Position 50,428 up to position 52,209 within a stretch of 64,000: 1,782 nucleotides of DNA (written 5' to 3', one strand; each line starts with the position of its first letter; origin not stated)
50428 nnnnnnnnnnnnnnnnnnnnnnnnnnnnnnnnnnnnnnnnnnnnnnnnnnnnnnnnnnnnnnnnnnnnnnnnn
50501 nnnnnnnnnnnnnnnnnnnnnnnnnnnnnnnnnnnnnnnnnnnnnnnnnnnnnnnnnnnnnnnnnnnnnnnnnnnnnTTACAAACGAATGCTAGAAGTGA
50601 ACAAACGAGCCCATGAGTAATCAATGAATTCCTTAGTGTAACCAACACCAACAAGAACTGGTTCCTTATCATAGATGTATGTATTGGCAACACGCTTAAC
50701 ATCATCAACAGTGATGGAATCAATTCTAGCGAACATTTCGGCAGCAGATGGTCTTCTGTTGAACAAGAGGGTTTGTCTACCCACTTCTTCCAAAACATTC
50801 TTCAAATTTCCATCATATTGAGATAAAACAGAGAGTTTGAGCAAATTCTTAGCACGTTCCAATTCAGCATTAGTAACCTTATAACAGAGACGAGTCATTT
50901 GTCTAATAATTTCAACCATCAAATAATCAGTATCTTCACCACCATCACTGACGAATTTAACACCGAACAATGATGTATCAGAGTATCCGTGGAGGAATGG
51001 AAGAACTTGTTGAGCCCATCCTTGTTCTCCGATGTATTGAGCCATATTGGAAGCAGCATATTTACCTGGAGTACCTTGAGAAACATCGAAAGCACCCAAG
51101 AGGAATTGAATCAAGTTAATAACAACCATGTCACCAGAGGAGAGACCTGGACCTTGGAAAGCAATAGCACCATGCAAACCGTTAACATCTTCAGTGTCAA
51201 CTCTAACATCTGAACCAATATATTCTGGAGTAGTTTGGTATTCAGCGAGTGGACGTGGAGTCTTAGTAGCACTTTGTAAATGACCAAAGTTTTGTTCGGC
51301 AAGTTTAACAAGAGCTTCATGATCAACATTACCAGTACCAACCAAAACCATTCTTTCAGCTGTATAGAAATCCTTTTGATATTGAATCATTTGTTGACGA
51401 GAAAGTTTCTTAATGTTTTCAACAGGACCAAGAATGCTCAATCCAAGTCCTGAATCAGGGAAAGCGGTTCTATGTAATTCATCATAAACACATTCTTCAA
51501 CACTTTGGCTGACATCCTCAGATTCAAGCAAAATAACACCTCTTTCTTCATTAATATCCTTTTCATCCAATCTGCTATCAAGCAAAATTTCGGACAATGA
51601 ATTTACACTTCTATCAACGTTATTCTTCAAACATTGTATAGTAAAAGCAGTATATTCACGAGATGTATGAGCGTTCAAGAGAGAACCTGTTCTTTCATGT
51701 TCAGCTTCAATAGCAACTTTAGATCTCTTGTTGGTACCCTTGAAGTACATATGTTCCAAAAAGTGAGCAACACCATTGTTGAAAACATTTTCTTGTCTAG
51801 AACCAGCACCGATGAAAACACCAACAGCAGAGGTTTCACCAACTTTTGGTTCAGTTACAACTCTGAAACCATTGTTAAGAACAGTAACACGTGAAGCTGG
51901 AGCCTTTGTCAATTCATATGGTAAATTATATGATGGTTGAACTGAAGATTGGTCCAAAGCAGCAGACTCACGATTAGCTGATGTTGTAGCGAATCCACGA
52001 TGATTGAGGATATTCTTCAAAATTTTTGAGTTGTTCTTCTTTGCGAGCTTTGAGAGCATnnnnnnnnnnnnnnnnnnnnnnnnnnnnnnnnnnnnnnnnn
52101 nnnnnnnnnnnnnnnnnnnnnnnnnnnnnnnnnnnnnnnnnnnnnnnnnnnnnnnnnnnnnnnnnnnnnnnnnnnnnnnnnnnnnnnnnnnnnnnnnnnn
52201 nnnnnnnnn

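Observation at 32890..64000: Two axonemal dynein heavy chain paralogues 16 kb apart with opposite gene architectures (13.5-kb intronless versus intron-dense)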

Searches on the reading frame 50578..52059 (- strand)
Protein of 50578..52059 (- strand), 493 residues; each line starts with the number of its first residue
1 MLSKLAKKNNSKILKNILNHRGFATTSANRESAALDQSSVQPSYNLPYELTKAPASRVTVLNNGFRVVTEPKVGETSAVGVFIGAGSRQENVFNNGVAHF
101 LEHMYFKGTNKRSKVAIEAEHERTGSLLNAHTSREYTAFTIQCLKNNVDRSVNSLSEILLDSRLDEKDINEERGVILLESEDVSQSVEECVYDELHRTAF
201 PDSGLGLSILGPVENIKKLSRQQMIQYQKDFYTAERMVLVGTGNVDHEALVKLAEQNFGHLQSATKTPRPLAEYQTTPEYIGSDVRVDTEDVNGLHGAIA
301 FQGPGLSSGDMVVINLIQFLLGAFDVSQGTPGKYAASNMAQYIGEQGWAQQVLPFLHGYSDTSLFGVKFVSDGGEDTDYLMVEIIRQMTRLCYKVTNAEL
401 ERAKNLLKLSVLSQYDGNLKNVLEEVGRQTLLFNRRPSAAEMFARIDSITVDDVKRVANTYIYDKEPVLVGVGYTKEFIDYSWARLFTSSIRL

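Call 14: find_encoding_contigs(protein=window:50578-52059:-, flank=10000, max_places=4)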
Protein window:50578-52059:- (493 aa): 1 contig read that carries it; 1 place shown.
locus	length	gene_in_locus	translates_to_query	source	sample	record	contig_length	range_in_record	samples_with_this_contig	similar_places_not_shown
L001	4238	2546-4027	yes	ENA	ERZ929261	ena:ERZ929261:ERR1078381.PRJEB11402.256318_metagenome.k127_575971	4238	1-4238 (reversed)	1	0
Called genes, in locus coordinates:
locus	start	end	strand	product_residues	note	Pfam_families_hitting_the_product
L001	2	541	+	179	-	?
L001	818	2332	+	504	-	PF08068:DKCLD, PF01509:TruB_N, PF16198:TruB_C_2, PF01472:PUA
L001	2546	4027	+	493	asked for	PF00675:Peptidase_M16, PF05193:Peptidase_M16_C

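Call 35: list_cluster_members(proteins=[window:50578-52059:-, window:54065-54928:-, window:32890-46392:-, window:52319-53791:-, window:55210-56490:+, window:56618-57343:+, window:7706-10783:+, window:25343-26512:-])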
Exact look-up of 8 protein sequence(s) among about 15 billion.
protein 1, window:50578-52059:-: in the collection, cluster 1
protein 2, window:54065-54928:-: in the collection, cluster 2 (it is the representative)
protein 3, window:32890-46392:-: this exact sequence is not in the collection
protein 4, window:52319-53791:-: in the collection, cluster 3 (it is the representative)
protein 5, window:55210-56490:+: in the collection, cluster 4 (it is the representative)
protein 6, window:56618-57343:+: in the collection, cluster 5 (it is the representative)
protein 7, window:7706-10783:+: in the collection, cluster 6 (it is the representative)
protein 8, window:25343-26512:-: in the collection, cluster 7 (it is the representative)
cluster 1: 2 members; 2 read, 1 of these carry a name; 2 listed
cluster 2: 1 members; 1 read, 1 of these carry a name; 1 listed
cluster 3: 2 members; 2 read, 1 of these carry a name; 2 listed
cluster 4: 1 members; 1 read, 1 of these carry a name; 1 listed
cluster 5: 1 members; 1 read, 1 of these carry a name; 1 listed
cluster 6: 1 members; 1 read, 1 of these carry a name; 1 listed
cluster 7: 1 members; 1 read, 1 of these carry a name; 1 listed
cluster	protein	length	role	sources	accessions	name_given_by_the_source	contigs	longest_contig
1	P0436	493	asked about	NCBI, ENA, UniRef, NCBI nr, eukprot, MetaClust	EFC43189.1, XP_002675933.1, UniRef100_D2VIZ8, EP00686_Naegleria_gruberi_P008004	predicted protein [Naegleria gruberi] | Predicted protein n=1 Tax=Naegleria gruberi TaxID=5762 RepID=D2VIZ8_NAEGR | uncharacterized protein NAEGRDRAFT_58349 [Naegleria gruberi]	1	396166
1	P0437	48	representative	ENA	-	-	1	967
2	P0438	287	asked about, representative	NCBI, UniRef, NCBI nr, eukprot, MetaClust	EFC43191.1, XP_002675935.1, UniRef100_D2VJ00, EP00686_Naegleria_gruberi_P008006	predicted protein [Naegleria gruberi] | Predicted protein n=1 Tax=Naegleria gruberi TaxID=5762 RepID=D2VJ00_NAEGR | uncharacterized protein NAEGRDRAFT_34546 [Naegleria gruberi]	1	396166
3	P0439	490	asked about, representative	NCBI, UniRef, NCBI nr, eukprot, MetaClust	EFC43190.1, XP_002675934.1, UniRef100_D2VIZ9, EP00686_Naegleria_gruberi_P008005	predicted protein [Naegleria gruberi] | Predicted protein n=1 Tax=Naegleria gruberi TaxID=5762 RepID=D2VIZ9_NAEGR | uncharacterized protein NAEGRDRAFT_80134 [Naegleria gruberi]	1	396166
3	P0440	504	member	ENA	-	-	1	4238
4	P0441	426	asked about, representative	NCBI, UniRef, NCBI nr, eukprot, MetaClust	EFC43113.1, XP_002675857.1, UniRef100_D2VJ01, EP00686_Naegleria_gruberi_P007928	predicted protein [Naegleria gruberi] | Predicted protein n=1 Tax=Naegleria gruberi TaxID=5762 RepID=D2VJ01_NAEGR | uncharacterized protein NAEGRDRAFT_68858 [Naegleria gruberi]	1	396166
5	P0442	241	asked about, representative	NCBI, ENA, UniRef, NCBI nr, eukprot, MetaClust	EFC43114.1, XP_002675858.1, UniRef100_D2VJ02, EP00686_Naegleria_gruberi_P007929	predicted protein [Naegleria gruberi] | Predicted protein n=1 Tax=Naegleria gruberi TaxID=5762 RepID=D2VJ02_NAEGR | uncharacterized protein NAEGRDRAFT_68859 [Naegleria gruberi]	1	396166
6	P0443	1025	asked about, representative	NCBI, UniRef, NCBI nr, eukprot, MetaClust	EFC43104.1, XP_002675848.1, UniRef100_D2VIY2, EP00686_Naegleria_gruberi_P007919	predicted protein [Naegleria gruberi] | Predicted protein n=1 Tax=Naegleria gruberi TaxID=5762 RepID=D2VIY2_NAEGR | uncharacterized protein NAEGRDRAFT_68839 [Naegleria gruberi]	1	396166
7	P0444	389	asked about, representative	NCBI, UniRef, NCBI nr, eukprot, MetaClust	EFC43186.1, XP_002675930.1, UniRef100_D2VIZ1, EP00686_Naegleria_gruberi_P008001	predicted protein [Naegleria gruberi] | Predicted protein n=1 Tax=Naegleria gruberi TaxID=5762 RepID=D2VIZ1_NAEGR | uncharacterized protein NAEGRDRAFT_68848 [Naegleria gruberi]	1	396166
